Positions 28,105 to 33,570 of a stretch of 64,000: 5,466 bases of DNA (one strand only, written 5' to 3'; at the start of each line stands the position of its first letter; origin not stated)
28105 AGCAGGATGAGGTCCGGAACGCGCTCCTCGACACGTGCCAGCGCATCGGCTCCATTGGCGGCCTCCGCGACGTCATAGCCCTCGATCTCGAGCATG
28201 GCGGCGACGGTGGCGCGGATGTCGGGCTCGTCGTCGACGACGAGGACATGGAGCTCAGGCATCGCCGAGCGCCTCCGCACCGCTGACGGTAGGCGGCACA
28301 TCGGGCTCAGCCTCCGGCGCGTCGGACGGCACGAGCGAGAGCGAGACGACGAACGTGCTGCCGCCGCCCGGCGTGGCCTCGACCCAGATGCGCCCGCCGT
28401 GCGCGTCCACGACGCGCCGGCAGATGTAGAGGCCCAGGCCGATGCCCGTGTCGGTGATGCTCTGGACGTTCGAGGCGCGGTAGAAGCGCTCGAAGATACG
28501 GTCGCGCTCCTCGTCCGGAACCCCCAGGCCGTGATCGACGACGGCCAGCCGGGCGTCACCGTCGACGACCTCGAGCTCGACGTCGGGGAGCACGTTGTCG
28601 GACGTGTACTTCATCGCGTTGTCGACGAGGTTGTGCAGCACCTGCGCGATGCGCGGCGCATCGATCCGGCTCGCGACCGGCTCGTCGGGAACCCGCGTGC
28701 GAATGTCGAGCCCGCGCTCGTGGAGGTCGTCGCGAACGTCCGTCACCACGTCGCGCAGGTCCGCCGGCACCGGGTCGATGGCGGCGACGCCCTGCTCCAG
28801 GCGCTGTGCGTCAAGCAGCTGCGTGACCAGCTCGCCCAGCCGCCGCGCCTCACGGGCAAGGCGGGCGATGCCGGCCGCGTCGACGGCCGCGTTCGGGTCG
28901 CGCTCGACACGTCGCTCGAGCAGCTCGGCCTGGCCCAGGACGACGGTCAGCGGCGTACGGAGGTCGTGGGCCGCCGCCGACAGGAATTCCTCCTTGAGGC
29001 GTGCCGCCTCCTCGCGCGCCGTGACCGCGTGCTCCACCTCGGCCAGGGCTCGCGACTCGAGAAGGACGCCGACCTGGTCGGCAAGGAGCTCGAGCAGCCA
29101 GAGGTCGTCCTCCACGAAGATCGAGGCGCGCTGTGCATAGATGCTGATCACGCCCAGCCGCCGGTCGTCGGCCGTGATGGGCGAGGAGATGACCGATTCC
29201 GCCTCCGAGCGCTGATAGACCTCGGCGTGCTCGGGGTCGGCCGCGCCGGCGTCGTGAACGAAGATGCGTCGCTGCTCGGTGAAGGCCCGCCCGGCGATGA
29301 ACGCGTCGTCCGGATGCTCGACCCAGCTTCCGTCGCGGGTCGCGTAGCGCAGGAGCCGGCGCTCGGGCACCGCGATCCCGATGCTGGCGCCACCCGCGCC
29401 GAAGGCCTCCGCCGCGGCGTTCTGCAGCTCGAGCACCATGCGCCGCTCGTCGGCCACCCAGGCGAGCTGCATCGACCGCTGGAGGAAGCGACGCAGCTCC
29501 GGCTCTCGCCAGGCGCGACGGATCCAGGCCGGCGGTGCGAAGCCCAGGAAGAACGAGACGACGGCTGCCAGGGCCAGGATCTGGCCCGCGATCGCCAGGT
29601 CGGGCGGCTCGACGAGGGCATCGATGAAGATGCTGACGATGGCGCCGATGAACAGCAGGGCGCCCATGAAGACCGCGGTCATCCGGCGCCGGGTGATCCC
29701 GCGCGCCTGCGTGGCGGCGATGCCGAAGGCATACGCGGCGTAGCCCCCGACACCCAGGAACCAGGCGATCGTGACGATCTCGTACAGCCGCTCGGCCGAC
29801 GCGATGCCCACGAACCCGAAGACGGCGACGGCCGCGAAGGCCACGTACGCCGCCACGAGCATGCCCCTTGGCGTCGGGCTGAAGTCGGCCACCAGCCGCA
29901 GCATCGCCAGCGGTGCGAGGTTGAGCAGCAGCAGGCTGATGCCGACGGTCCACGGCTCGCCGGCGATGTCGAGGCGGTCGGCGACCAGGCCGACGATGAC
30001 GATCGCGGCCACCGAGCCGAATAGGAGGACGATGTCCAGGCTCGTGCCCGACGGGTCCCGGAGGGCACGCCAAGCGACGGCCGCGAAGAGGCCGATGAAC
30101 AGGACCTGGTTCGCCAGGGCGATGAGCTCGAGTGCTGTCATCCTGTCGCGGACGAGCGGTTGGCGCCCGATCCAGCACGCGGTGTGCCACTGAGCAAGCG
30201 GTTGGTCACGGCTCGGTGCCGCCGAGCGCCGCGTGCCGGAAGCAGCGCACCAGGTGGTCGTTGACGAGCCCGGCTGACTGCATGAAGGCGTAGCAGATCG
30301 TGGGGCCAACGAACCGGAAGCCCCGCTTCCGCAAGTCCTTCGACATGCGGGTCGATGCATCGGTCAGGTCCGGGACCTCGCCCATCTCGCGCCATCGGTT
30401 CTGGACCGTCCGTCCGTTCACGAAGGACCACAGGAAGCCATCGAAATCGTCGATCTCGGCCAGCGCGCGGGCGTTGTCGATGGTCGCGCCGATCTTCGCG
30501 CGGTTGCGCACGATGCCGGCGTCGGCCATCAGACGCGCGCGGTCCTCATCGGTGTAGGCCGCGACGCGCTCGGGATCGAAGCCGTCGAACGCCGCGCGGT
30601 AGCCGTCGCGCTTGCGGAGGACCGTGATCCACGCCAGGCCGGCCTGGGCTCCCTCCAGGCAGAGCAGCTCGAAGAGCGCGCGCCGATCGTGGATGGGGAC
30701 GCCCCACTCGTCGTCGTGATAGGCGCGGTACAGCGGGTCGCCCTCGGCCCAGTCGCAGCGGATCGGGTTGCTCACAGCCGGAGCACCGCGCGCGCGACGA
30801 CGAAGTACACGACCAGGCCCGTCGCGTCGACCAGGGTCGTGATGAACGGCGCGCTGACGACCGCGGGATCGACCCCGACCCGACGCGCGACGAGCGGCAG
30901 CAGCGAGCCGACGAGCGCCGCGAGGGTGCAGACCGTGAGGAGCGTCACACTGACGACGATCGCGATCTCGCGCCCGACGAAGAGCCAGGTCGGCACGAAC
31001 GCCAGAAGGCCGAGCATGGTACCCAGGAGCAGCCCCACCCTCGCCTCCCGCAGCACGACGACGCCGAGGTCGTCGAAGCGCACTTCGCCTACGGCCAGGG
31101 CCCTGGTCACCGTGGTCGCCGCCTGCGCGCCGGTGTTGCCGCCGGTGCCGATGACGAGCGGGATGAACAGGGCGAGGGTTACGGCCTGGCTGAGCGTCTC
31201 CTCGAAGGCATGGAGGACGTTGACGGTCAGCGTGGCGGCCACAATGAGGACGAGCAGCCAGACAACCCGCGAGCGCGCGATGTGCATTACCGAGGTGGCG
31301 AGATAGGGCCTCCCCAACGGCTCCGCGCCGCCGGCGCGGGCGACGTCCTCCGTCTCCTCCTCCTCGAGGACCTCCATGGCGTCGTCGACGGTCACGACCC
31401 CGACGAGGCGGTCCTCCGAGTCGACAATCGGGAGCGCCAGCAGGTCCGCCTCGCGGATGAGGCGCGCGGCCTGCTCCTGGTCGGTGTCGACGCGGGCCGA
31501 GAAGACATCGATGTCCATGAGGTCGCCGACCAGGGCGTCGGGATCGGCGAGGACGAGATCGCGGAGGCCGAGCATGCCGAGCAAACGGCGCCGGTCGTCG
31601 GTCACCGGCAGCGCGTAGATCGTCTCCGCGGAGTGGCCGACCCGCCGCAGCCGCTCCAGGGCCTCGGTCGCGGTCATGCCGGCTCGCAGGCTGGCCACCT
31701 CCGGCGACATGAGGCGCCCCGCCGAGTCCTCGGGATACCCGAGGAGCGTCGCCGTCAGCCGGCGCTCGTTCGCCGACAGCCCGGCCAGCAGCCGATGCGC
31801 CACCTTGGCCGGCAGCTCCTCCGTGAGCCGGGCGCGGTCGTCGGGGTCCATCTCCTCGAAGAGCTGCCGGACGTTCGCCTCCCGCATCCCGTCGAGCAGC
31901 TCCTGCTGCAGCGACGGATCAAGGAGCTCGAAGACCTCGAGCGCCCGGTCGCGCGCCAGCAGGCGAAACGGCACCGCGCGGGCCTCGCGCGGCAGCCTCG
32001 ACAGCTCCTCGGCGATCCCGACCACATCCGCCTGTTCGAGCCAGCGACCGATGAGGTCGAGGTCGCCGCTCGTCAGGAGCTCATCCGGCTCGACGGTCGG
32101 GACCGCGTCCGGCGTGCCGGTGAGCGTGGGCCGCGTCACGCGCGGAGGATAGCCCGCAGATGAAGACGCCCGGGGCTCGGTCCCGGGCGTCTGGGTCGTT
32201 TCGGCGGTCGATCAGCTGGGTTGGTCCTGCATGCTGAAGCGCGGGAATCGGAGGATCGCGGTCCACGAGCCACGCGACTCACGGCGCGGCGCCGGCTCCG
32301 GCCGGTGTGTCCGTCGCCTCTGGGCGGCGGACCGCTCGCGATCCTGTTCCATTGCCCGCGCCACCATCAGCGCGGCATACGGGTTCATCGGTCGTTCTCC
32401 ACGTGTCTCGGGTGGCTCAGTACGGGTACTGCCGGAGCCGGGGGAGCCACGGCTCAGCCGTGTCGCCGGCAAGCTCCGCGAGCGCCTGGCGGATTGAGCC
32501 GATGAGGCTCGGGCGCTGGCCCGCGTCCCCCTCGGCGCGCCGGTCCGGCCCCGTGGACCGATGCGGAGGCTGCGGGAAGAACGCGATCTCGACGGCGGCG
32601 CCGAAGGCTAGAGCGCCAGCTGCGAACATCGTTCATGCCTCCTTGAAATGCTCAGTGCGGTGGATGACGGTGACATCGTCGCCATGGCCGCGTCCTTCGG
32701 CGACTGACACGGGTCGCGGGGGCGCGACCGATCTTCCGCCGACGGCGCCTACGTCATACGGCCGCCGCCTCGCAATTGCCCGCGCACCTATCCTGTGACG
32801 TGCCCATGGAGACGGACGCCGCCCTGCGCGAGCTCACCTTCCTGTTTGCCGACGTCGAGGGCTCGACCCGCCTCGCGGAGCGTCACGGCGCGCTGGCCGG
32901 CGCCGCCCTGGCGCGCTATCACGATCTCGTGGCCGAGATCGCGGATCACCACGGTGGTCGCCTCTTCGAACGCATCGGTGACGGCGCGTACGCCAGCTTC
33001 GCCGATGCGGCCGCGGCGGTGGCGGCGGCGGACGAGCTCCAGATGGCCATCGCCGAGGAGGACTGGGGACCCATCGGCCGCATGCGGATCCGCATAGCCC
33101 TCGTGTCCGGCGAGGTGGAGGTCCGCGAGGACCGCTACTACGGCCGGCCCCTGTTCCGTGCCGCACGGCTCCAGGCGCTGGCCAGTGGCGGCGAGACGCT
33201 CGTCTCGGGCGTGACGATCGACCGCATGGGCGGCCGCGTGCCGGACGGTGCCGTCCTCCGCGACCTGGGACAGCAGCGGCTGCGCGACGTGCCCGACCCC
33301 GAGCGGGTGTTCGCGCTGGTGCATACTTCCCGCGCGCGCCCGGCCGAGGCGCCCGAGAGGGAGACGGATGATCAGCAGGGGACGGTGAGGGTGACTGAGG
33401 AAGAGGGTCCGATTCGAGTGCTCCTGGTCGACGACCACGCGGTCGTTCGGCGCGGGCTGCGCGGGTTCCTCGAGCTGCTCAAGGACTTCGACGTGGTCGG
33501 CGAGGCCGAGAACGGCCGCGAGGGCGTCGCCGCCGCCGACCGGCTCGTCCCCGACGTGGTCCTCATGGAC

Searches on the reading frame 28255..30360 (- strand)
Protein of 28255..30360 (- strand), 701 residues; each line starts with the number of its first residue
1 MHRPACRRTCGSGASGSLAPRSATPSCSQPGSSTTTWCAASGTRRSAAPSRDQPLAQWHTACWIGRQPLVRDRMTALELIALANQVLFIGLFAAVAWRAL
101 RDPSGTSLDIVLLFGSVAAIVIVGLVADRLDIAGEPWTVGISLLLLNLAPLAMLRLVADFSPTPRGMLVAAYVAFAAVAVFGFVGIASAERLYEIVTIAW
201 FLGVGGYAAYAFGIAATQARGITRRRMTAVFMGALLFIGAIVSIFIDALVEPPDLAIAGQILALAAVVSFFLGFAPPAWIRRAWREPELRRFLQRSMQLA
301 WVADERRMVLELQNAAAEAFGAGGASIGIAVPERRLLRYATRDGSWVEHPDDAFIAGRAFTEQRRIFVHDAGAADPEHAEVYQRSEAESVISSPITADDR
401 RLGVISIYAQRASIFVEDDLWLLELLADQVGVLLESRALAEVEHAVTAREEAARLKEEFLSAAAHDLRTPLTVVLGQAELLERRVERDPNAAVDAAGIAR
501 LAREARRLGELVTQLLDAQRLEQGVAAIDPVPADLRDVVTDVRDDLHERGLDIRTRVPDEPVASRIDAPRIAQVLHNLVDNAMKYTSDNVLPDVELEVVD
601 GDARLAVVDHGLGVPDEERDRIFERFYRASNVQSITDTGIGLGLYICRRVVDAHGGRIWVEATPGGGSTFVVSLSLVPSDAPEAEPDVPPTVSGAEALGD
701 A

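Call 9: search_protein_families(library=pfam, proteins=[window:28255-30360:-], max_evalue=0.001)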
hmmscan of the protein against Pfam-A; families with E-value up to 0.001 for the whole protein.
window:28255-30360:- (701 aa): 5 families
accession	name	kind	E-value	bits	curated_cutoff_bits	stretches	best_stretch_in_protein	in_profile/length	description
PF02518.31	HATPase_c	-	1.3e-27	96.9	26.4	1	567-676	2-109/111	Histidine kinase-, DNA gyrase B-, and HSP90-like ATPase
PF13185.12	GAF_2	-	5.1e-15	56.3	28.6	1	303-435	2-136/136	GAF domain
PF00512.31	HisKA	-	1.5e-14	54.2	26.9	1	456-524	2-66/66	His Kinase A (phospho-acceptor) domain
PF01590.32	GAF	-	5.8e-11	43.5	22.4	1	314-432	11-131/133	GAF domain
PF13492.12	GAF_3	-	5.8e-07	30.4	27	1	311-434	8-127/129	GAF domain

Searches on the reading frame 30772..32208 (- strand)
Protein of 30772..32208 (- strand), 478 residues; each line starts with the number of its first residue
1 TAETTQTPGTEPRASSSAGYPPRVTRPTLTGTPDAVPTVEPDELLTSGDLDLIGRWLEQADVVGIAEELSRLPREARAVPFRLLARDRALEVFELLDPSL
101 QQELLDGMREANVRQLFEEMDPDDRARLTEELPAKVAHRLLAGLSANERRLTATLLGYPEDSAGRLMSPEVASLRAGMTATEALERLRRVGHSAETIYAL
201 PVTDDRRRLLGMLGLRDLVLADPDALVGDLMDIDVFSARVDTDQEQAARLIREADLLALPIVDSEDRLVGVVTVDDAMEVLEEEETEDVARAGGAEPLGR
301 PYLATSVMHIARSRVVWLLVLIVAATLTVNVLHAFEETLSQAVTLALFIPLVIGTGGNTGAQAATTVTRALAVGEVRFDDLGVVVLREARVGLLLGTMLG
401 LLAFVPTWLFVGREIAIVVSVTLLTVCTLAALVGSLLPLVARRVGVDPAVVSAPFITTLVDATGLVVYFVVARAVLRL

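Call 9: search_protein_families(library=pfam, proteins=[window:30772-32208:-], max_evalue=0.001)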
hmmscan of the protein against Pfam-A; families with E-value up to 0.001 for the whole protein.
window:30772-32208:- (478 aa): 3 families
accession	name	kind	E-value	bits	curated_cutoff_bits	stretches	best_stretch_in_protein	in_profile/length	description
PF01769.21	MgtE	-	7.3e-35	120.4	27.6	1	349-471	1-125/125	Divalent cation transporter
PF03448.22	MgtE_N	-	9.2e-24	84.4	25.9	1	63-161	4-102/102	MgtE intracellular N domain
PF00571.33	CBS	-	4e-21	75.5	24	2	227-282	1-56/57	CBS domain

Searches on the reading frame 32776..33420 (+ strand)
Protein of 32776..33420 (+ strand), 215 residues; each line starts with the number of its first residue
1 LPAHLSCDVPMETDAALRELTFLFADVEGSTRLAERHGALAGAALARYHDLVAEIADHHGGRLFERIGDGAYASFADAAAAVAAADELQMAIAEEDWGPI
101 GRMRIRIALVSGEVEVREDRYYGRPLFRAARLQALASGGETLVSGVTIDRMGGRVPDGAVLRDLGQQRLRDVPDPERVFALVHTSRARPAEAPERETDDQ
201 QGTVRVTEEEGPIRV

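Call 21: search_protein_families(library=pfam, proteins=[window:32776-33420:+], max_evalue=1)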
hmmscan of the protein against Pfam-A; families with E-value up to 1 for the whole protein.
window:32776-33420:+ (215 aa): 1 family
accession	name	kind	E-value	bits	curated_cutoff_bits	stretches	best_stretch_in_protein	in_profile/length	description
PF00211.25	Guanylate_cyc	-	0.00049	20.2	21.9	1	18-149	7-153/183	Adenylate and Guanylate cyclase catalytic domain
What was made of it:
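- Pfam Guanylate_cyc scores below its gathering score, 20.2 against 21.9 (call 21).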

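Call 44: search_solved_structures(query=window:32806-33420:+, max_evalue=10, show_alignments=4)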
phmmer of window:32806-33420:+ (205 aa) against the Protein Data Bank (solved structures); distinct sequences matched with E-value up to 10: 11.
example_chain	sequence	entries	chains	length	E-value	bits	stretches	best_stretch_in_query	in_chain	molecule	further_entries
4wp9_A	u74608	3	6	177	8.8e-14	55.1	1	10-171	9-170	Ma1120 | Cyclase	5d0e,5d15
4wp3_A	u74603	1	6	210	1.2e-13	54.6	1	10-171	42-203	Ma1120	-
4wp8_A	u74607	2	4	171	1.3e-13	54.6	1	10-170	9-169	Ma1120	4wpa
5d0g_A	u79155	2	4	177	1.8e-13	54.1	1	10-171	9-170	Cyclase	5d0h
3mr7_A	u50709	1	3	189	4.1e-13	52.9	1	7-173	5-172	Adenylate/guanylate cyclase/hydrolase, alpha/beta fold family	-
1fx4_A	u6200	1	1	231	1.6e-12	51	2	93-171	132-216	RECEPTOR-TYPE ADENYLATE CYCLASE GRESAG 4.3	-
1fx2_A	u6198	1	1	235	4.5e-12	49.5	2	10-89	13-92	RECEPTOR-TYPE ADENYLATE CYCLASE GRESAG 4.1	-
1ybt_A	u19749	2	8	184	2.3e-11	47.2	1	10-175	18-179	hydrolase, alpha/beta hydrolase fold family | lipJ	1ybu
3r5g_A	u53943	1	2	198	2.8e-06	30.7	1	7-176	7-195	CyaB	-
2w01_A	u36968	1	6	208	3.7e-06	30.2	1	8-146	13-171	ADENYLATE CYCLASE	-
6fht_A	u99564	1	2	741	6.8e-05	26.1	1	8-146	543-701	Bacteriophytochrome,Adenylate cyclase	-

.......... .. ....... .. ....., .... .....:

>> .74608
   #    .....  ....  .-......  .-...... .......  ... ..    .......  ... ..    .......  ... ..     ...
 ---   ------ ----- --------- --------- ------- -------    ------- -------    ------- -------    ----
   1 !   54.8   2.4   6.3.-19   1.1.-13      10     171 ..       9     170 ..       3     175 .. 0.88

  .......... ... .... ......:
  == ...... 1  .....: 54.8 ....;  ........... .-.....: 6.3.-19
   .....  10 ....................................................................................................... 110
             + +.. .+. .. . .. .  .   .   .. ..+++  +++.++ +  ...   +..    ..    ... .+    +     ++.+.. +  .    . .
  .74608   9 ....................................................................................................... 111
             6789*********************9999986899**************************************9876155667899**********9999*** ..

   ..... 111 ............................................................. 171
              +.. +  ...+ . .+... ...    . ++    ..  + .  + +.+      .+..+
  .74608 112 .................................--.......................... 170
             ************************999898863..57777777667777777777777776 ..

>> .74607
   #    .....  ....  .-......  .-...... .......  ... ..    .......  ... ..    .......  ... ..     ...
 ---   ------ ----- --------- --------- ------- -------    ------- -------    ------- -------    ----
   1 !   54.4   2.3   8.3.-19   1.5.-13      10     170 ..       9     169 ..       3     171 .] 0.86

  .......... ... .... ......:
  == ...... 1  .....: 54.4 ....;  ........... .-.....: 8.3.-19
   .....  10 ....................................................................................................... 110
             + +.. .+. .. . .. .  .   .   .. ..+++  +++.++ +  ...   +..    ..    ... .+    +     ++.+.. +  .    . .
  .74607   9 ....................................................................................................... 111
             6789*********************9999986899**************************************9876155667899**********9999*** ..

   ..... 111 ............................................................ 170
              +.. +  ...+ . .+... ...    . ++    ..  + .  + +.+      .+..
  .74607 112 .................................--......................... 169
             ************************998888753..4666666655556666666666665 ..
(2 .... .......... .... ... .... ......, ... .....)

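Call 67: find_homologous_proteins(query=window:32806-33390:+, max_evalue=1e-10)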
Query window:32806-33390:+ (195 aa): 322 proteins with E <= 1e-10 among 8000 candidates; the best 120 are listed.
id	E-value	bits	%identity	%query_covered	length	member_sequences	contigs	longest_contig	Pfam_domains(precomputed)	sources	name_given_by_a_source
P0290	4.8e-76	273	70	95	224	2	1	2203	-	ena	-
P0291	1.1e-66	242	67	91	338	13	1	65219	PF00072.31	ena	-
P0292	2.1e-64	235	69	85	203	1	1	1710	-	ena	-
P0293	1.4e-61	226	61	97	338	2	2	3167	PF00072.31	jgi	jgi:class 3 adenylate cyclase/CheY-like chemotaxis protein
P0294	2.2e-59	218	74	72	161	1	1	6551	-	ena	-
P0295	4.6e-59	217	71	73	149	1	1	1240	-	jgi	-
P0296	9.3e-59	216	59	97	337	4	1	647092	PF00072.31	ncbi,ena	-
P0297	2.4e-57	212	59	99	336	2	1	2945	PF00072.31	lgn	-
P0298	1.3e-56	209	59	95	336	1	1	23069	PF00072.31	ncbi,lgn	ncbi:MAG: response regulator [Chloroflexota bacterium]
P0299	5.0e-55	204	83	63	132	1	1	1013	-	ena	-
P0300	5.5e-54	201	56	93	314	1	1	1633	PF00211.26,PF00072.31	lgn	-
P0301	3.3e-53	198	58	88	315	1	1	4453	PF00211.26,PF00072.31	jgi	jgi:class 3 adenylate cyclase/CheY-like chemotaxis protein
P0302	4.0e-53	198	66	78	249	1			PF00072.31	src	-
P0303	8.4e-53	197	58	87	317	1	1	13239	PF00211.26,PF00072.31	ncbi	ncbi:MAG TPA: response regulator [Candidatus Limnocylindria bacterium]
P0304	2.0e-52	196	66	79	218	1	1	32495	-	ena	-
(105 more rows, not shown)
